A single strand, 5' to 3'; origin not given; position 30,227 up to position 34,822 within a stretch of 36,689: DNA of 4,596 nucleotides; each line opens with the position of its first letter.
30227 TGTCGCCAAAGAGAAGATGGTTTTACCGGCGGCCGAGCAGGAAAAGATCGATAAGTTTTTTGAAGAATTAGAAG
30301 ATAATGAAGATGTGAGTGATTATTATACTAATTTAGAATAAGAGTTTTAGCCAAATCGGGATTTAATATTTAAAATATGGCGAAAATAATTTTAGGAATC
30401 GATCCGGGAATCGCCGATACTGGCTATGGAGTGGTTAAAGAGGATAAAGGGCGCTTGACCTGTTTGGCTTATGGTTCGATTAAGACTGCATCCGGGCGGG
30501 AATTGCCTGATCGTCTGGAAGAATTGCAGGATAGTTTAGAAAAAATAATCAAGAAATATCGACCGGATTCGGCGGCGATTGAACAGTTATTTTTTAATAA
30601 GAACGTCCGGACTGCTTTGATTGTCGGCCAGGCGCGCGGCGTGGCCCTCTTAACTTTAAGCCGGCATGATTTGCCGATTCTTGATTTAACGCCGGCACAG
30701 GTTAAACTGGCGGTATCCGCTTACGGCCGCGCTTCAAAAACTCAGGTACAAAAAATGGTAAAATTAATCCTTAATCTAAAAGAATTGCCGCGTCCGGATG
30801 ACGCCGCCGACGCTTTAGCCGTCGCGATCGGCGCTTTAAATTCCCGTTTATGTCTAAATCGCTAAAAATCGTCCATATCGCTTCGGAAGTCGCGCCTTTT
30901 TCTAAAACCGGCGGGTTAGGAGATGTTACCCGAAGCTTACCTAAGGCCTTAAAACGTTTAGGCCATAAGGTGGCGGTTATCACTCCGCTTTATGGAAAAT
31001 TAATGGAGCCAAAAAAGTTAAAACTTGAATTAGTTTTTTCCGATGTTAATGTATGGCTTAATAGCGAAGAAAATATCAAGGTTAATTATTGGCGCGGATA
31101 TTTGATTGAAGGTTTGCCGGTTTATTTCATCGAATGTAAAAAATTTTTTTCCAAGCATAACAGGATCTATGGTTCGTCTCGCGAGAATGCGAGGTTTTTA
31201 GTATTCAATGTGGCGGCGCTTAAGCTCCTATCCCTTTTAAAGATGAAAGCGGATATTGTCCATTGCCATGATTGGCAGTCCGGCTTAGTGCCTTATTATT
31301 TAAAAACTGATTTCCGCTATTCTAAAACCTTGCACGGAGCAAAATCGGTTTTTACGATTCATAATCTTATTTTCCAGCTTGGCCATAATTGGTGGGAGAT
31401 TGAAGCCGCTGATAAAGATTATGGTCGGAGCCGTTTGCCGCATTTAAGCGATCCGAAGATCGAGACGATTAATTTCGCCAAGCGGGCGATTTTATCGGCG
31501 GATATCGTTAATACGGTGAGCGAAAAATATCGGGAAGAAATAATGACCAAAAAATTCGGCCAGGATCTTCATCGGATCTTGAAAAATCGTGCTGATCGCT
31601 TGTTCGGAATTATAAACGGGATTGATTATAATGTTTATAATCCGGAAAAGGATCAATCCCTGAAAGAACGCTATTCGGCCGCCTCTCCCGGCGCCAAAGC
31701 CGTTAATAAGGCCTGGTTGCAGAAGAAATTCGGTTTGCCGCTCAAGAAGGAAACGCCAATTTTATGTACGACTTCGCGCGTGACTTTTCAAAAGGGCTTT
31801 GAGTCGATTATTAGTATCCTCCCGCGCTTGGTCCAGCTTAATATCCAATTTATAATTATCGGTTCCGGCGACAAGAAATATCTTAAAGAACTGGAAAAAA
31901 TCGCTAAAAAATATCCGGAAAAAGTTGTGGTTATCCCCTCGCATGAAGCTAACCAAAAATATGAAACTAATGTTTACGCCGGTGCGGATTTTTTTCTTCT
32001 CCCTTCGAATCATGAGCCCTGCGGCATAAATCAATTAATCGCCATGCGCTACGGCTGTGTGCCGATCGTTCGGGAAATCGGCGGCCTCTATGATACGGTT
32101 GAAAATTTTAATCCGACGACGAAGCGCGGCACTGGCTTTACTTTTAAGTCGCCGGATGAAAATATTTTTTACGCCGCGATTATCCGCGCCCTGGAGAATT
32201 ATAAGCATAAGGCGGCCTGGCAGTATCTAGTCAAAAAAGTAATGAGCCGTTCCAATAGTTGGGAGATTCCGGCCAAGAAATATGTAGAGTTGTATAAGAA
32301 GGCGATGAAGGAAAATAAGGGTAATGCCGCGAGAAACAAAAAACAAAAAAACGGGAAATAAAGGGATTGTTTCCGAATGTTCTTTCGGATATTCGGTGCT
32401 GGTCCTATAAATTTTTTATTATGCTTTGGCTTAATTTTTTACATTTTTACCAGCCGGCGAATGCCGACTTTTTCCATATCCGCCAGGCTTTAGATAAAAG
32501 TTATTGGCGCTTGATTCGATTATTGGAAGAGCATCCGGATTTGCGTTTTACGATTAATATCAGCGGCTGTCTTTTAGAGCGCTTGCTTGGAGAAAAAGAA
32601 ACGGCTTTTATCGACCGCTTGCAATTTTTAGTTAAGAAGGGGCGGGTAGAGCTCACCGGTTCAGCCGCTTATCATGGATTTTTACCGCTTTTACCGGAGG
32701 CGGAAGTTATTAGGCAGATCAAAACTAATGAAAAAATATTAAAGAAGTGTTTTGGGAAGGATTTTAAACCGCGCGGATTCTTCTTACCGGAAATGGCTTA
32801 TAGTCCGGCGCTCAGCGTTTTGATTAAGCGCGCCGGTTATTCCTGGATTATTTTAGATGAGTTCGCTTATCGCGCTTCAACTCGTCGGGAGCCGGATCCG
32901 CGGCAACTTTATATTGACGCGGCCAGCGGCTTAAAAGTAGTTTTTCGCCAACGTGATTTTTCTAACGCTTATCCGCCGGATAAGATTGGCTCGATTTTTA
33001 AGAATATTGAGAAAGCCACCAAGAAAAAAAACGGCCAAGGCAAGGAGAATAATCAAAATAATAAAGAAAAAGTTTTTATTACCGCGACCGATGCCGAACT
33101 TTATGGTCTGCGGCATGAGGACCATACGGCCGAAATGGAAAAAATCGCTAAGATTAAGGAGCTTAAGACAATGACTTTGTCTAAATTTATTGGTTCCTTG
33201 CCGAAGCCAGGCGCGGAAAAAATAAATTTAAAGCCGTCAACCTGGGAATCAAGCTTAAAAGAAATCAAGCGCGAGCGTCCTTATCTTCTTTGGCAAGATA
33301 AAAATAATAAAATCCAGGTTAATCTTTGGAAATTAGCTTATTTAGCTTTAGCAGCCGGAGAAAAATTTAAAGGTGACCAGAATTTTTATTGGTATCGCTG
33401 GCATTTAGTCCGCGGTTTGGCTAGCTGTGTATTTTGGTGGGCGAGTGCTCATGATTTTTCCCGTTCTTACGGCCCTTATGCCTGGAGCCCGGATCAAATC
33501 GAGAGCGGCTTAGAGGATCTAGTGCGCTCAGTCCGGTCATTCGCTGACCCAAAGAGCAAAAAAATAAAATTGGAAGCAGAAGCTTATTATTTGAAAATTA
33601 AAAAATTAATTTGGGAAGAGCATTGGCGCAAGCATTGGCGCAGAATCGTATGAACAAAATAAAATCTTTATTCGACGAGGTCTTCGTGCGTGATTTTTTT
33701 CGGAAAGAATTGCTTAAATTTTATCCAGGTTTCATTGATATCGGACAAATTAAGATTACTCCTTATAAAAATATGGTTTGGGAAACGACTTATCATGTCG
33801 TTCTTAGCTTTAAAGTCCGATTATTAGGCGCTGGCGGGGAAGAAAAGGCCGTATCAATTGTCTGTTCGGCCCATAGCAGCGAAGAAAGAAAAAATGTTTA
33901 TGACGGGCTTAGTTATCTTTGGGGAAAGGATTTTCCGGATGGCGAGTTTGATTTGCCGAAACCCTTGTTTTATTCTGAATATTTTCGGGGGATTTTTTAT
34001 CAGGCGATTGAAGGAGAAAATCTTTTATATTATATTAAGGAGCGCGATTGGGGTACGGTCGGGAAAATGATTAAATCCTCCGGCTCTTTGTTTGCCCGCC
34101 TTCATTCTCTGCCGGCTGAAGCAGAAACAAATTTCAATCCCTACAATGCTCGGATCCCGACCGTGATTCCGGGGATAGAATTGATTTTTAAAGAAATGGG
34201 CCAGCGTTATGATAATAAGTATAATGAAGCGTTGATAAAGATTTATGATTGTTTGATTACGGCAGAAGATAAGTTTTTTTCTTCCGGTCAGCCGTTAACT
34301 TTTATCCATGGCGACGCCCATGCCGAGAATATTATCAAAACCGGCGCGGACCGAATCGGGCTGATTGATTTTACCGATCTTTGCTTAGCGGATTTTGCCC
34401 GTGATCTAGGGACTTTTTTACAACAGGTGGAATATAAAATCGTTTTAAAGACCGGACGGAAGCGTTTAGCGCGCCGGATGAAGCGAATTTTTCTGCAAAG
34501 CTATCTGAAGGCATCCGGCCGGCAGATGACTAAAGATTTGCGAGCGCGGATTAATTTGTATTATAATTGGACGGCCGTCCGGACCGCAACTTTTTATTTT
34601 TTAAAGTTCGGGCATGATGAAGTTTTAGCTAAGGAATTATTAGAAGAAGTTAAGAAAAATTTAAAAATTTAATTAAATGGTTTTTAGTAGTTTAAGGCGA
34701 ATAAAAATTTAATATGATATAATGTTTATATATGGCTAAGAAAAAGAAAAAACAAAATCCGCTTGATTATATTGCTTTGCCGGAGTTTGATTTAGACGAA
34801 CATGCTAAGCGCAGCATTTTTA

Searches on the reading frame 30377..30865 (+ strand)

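Call 68: search_protein_families(library=pfam, proteins=[window:30377-30865:+], max_evalue=0.001)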
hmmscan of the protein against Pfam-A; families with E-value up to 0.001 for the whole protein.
window:30377-30865:+ (162 aa): 1 family
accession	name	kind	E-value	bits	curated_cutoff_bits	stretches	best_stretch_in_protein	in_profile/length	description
PF02075.23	RuvC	-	5.5e-49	166.3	22.2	1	5-151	1-146/148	Crossover junction endodeoxyribonuclease RuvC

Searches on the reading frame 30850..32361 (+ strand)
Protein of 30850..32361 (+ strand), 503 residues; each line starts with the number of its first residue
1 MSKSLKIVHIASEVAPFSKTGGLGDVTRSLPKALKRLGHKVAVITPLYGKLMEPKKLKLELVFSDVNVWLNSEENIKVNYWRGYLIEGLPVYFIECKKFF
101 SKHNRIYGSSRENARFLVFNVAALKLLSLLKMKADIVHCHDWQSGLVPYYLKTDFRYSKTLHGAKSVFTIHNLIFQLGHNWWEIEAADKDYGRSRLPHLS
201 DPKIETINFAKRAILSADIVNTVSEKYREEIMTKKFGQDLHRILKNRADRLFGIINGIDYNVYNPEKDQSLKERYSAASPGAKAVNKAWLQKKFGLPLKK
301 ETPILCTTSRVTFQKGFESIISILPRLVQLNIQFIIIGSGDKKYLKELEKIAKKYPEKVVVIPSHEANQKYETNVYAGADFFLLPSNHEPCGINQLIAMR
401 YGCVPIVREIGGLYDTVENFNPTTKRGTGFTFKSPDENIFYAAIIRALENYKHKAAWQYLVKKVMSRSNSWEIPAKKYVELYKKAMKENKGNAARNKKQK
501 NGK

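Call 68: search_protein_families(library=pfam, proteins=[window:30850-32361:+], max_evalue=0.001)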
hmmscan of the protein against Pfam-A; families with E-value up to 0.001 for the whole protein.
window:30850-32361:+ (503 aa): 6 families
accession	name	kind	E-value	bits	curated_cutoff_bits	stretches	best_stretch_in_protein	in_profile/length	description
PF08323.17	Glyco_transf_5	-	2.7e-65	220.9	22.7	1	6-245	1-238/239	Starch synthase catalytic domain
PF00534.26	Glycos_transf_1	-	3.7e-20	72.6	26.4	1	293-459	6-167/172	Glycosyl transferases group 1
PF13692.12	Glyco_trans_1_4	-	2.5e-14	54.2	27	1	303-450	2-142/142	Glycosyl transferases group 1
PF13439.12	Glyco_transf_4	-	2.7e-11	44.3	28.5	1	21-233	2-150/170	Glycosyltransferase Family 4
PF13579.12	Glyco_trans_4_4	-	2.3e-07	31.7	29.7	1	21-233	1-144/158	Glycosyl transferase 4-like domain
PF20706.3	GT4-conflict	-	7.2e-06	25.7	26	0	300-473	195-380/385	Family 4 Glycosyltransferase in conflict systems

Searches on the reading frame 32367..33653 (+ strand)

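Call 68: search_protein_families(library=pfam, proteins=[window:32367-33653:+], max_evalue=0.001)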
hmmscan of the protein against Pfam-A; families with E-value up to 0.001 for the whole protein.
window:32367-33653:+ (428 aa): 2 families
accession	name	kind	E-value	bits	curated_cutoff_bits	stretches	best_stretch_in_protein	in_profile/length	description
PF03065.20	Glyco_hydro_57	-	3.1e-34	119.1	21.2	1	38-282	40-286/291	Glycosyl hydrolase family 57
PF01074.27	Glyco_hydro_38N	-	1e-06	28.8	25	1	38-276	21-253/270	Glycosyl hydrolases family 38 N-terminal domain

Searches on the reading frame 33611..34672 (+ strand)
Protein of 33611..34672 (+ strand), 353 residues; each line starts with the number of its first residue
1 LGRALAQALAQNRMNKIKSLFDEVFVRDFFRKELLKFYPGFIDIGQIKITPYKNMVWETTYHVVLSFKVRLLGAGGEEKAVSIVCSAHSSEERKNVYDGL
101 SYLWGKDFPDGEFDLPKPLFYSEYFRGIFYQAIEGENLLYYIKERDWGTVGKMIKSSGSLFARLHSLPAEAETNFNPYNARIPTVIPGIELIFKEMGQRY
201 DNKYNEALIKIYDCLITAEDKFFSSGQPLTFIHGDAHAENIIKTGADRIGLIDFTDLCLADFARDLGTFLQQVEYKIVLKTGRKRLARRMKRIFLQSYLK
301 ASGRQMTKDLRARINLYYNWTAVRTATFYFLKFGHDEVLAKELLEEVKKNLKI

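Call 68: search_protein_families(library=pfam, proteins=[window:33611-34672:+], max_evalue=0.001)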
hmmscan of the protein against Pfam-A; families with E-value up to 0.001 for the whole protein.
window:33611-34672:+ (353 aa): 2 families
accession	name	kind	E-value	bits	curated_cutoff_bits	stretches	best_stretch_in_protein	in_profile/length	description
PF01636.29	APH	-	1.6e-13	51.4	23.2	1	91-270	35-210/239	Phosphotransferase enzyme family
PF01633.27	Choline_kinase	-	5e-05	23.2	29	1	208-319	141-249/300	Choline/ethanolamine kinase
